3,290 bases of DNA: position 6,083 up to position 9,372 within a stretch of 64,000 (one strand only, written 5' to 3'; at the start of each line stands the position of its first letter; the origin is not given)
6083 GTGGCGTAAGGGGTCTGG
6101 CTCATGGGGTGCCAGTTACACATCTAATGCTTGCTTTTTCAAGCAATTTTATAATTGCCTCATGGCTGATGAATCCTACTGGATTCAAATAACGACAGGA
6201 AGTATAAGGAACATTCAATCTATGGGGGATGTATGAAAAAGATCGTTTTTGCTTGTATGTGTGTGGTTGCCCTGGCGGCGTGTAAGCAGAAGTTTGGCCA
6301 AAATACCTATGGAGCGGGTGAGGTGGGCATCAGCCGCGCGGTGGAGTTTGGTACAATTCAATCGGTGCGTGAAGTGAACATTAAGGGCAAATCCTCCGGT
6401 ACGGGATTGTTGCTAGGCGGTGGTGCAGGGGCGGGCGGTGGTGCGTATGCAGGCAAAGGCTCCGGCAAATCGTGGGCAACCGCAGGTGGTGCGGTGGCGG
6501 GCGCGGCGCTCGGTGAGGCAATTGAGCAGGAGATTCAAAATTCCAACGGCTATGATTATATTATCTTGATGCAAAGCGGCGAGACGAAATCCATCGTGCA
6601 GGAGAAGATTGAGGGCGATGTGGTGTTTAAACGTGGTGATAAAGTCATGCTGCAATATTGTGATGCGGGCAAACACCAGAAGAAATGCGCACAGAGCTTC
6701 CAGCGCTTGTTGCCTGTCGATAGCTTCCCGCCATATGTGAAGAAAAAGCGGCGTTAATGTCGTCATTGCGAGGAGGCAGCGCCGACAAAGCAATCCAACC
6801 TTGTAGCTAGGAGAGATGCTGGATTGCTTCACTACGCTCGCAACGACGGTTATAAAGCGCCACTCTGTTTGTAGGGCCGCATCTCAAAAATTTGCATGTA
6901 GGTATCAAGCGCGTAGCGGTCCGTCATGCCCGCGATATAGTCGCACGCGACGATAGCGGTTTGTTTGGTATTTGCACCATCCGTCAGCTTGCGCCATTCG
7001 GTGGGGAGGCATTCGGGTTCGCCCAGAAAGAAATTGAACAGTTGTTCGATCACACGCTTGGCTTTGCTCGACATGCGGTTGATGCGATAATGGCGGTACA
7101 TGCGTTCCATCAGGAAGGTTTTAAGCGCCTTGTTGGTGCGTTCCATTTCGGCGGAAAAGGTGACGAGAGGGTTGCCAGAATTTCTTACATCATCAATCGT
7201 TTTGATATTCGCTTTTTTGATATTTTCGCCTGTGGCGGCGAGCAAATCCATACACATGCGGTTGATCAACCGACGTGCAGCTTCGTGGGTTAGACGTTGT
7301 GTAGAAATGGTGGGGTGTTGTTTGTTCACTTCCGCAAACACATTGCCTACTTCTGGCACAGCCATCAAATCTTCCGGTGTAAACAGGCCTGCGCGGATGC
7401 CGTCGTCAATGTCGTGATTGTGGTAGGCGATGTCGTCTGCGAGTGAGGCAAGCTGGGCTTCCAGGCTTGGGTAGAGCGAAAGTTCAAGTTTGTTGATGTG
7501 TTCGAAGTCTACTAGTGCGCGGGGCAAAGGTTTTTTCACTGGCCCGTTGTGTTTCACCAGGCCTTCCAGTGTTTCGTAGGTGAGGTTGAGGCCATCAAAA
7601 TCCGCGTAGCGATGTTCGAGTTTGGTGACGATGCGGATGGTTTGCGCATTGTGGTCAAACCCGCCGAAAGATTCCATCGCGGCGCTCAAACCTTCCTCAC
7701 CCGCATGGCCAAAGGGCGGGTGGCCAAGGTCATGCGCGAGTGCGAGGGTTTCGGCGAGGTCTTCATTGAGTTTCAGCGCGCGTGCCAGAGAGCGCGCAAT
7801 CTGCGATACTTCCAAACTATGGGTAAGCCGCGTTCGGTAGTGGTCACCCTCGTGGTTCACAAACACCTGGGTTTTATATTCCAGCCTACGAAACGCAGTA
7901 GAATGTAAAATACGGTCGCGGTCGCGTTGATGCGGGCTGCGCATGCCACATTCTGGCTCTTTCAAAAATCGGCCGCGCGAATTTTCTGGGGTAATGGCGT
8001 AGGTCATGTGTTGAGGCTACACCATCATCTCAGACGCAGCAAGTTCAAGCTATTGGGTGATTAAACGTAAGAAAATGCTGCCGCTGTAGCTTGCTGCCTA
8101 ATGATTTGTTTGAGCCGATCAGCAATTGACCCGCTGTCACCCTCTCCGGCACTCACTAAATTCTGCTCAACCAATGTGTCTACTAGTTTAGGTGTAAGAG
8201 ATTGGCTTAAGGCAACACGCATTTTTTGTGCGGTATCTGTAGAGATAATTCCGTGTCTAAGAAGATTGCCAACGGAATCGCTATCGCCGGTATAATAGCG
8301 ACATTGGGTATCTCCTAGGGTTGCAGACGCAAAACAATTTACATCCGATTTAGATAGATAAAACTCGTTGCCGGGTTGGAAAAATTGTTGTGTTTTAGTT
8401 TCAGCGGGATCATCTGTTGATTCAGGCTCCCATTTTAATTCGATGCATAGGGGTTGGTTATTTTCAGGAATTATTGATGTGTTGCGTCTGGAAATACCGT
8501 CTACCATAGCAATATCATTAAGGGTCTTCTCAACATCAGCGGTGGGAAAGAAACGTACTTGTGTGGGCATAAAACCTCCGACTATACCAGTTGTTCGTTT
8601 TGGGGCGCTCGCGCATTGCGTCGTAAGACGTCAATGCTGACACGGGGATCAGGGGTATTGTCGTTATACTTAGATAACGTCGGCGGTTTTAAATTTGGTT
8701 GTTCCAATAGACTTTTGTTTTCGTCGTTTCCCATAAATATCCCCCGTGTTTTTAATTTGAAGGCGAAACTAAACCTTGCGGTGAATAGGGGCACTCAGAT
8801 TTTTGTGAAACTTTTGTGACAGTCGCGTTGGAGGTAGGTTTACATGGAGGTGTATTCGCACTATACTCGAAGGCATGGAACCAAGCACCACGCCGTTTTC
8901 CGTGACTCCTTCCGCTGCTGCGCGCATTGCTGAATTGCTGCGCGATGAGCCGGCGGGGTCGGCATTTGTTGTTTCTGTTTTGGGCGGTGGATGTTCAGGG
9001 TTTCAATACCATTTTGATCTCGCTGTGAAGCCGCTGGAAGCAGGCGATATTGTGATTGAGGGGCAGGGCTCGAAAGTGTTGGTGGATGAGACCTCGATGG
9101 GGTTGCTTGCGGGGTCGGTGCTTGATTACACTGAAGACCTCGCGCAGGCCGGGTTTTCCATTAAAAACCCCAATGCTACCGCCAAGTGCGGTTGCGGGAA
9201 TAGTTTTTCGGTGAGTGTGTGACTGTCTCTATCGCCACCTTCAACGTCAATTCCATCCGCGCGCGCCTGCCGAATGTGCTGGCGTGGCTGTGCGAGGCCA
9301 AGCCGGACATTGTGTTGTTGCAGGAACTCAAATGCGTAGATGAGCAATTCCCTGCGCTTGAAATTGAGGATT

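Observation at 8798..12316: Three accessory genes share a Pho-box-like 7-4-7 direct-repeat motif at a fixed distance upstream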

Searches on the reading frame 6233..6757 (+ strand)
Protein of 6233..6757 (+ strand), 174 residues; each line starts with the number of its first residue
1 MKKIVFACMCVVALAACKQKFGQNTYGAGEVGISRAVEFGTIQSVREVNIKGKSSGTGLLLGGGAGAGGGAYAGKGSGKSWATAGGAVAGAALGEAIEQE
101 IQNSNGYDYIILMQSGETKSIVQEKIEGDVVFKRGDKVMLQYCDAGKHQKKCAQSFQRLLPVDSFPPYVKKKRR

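Call 15: search_protein_families(library=ncbifam, proteins=[window:6233-6757:+], max_evalue=0.00001)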
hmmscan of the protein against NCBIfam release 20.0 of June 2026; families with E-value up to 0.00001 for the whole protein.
window:6233-6757:+ (174 aa): 0 families

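Call 68: search_protein_families(library=pfam, proteins=[window:6233-6757:+], max_evalue=0.1)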
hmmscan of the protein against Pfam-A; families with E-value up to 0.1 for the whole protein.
window:6233-6757:+ (174 aa): 3 families
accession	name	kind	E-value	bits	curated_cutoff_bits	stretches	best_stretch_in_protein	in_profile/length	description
PF05433.20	Rick_17kDa_Anti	-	0.0015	18.8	24.2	1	58-98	2-43/43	Glycine zipper 2TM domain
PF13488.11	Gly-zipper_Omp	-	0.0085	16.4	25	1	62-102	2-43/46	Glycine zipper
PF23456.1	CSDE1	-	0.051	14.1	27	1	120-155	45-80/84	Cold shock domain-containing protein E1 CSD domain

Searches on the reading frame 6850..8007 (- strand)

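Call 6: search_protein_families(library=pfam, proteins=[window:6850-8007:-], max_evalue=0.01)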
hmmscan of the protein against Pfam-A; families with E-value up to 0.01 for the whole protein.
window:6850-8007:- (385 aa): 3 families
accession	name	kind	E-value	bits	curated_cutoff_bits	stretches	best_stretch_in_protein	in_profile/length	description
PF13286.11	HD_assoc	-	1.8e-28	99.3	22.2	1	282-371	1-90/91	Phosphohydrolase-associated domain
PF01966.28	HD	-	2.3e-15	57.3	22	1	60-194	1-114/116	HD domain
PF08668.18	HDOD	-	0.0045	16.9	22.9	1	54-112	89-148/196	HDOD domain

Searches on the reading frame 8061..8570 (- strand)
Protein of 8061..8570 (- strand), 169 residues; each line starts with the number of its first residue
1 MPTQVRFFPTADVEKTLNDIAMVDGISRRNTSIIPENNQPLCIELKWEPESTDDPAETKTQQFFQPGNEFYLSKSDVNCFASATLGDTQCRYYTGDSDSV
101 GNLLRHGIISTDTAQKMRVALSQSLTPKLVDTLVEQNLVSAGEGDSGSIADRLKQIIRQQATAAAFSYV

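Call 6: search_protein_families(library=pfam, proteins=[window:8061-8570:-], max_evalue=0.01)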
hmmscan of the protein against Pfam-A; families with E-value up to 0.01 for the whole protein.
window:8061-8570:- (169 aa): 0 families

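Call 71: predict_structure(protein=window:8061-8570:-)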
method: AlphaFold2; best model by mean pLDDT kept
length: 169 residues; sequences in the alignment: 1
mean_pLDDT: 36.3   pTM: 0.24
mean pLDDT of the five models: 36.3, 30.5, 30.4, 30.0, 29.8
residues with pLDDT >= 90: 0; 70-90: 0; 50-70: 3; < 50: 166
segments of 3 or more residues with pLDDT < 50: 1-146, 149-154, 156-169
pLDDT, mean of each block of 10 residues (from residue 1): 32 39 32 32 32 37 30 29 28 35 38 41 39 43 46 48 35
secondary structure, 60 per line:
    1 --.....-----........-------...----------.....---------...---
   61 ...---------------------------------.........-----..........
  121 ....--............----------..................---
elements in order: E3-7 H13-20 E41-45 H97-105 H111-124 H127-138 H149-166

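Call 72: find_homologous_proteins(query=window:8061-8570:-, max_evalue=1)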
Query window:8061-8570:- (169 aa): 1 proteins with E <= 1 among 232 candidates.
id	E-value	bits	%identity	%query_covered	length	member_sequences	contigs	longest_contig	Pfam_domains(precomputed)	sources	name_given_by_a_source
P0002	3.6e-106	370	100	100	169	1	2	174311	-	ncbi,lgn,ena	-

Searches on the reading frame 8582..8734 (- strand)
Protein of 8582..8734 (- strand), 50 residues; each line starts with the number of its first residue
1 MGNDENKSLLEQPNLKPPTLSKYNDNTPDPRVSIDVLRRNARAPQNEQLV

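Call 6: search_protein_families(library=pfam, proteins=[window:8582-8734:-], max_evalue=0.01)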
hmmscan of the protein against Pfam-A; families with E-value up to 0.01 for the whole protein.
window:8582-8734:- (50 aa): 0 families
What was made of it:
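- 8582..8734 (-): 50-aa ORF, first gene after site 1. SD-like GGGGGA. It has TPDP 20 residues before its end, as in the tail of the other two proteins; this is weak and possibly chance. No Pfam match (call 6).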

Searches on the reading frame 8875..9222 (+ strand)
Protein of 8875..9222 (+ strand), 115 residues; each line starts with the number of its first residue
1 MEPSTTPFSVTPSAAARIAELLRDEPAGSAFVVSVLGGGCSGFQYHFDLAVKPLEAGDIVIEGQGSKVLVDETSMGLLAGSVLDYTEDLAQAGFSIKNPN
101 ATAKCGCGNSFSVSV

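Call 6: search_protein_families(library=pfam, proteins=[window:8875-9222:+], max_evalue=0.01)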
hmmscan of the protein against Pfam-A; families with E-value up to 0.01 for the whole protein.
window:8875-9222:+ (115 aa): 1 family
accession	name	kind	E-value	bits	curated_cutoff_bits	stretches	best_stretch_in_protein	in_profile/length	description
PF01521.26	Fe-S_biosyn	-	9.9e-17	61.6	26.3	1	9-109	4-110/110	Iron-sulphur cluster biosynthesis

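Call 20: find_encoding_contigs(protein=window:8875-9222:+, flank=10000, max_places=6)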
Protein window:8875-9222:+ (115 aa): 2 contigs read that carry it; 1 place shown.
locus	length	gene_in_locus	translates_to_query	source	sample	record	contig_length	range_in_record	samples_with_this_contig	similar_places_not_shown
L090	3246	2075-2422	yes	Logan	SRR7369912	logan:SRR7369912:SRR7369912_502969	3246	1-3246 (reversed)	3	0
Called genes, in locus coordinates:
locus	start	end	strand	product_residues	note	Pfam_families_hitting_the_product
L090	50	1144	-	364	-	PF01966:HD, PF13286:HD_assoc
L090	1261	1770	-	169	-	-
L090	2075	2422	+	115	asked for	PF01521:Fe-S_biosyn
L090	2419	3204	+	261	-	PF03372:Exo_endo_phos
